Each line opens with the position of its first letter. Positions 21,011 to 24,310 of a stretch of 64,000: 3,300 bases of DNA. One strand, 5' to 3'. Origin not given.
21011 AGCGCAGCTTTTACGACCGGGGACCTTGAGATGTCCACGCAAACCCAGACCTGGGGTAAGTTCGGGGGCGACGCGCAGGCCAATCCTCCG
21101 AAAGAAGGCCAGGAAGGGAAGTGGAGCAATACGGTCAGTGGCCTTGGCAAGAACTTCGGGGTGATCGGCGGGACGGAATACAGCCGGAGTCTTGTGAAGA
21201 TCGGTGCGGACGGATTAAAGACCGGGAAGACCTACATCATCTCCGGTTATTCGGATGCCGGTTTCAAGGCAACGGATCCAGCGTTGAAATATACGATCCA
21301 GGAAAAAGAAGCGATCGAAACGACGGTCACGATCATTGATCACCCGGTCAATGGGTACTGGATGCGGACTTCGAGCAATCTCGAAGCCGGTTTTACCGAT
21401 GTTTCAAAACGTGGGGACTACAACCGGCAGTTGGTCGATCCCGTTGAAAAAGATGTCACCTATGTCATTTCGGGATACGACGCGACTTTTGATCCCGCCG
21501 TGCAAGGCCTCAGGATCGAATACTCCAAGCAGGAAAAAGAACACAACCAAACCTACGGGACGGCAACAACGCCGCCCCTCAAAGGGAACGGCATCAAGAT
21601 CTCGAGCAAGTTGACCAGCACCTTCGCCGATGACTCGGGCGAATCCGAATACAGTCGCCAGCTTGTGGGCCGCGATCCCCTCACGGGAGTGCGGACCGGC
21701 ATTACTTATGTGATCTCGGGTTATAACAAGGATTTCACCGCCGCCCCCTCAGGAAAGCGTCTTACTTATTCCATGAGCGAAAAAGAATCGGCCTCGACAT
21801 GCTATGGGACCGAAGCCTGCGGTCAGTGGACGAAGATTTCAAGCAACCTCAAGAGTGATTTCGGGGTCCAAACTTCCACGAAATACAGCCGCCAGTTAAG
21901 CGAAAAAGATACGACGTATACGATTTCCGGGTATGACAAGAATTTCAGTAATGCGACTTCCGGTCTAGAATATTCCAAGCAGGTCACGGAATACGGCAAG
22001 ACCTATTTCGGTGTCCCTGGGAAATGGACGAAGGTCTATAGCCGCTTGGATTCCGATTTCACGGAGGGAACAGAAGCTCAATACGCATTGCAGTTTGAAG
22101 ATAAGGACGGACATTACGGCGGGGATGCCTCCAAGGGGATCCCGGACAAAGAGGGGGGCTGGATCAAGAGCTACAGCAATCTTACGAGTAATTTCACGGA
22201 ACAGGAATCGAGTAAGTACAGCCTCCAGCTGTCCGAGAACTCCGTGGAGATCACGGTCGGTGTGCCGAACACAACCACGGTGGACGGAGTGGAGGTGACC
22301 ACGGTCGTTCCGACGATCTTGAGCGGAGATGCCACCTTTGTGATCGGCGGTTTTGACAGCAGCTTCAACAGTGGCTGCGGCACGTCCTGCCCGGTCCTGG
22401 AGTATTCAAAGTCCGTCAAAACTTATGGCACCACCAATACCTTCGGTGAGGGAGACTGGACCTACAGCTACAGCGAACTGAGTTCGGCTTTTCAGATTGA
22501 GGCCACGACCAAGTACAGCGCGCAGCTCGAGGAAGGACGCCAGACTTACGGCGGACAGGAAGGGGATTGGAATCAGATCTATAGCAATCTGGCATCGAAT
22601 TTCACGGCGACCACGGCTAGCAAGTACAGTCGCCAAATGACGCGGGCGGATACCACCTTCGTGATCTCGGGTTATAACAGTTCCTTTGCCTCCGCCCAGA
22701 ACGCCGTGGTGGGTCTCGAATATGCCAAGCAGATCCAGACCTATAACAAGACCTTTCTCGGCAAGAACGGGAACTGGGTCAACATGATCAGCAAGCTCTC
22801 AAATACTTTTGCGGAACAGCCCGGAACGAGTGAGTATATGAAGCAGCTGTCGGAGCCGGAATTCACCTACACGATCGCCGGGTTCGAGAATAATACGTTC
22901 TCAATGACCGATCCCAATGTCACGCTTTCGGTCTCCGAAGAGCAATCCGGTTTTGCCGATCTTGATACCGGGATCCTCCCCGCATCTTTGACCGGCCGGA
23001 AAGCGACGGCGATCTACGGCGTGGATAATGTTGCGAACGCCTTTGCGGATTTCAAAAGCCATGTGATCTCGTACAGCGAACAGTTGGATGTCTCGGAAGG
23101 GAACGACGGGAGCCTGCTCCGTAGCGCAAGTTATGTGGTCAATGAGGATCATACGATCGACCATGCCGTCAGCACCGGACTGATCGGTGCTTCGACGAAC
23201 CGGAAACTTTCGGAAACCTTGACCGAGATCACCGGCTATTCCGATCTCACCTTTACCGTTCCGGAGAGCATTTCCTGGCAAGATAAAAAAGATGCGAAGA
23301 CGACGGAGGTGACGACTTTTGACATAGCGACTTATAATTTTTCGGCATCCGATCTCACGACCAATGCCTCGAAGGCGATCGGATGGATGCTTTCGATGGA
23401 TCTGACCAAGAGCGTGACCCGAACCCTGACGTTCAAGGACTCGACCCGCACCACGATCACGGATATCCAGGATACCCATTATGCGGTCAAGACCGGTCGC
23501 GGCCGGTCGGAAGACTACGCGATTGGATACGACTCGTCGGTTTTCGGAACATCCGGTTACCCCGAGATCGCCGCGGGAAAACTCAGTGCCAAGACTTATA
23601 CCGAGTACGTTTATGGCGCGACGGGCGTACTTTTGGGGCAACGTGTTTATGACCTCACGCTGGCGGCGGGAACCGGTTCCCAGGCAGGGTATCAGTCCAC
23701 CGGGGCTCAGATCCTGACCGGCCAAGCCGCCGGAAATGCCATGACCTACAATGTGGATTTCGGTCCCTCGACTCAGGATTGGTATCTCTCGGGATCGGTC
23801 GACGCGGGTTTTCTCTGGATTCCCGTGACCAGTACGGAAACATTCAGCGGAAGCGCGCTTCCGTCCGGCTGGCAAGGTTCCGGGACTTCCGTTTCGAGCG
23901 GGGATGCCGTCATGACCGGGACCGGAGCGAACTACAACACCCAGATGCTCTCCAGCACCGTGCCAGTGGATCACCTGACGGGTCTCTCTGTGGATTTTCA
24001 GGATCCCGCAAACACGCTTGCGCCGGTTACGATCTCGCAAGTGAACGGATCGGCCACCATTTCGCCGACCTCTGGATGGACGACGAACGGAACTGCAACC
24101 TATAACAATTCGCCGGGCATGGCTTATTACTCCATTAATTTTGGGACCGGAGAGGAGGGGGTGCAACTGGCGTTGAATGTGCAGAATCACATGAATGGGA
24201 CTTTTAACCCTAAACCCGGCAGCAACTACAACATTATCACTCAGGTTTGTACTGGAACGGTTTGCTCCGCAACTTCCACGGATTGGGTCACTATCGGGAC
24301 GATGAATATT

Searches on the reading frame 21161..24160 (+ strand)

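Call 7: search_protein_families(library=pfam, proteins=[window:21161-24160:+], max_evalue=0.1)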
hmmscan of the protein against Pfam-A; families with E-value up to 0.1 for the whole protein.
window:21161-24160:+ (1000 aa): 1 family
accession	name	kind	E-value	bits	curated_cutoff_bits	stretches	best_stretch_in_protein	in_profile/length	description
PF13169.11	Poxvirus_B22R_N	-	0.03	15.3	25.8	0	510-554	23-67/89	Poxvirus B22R protein N-terminal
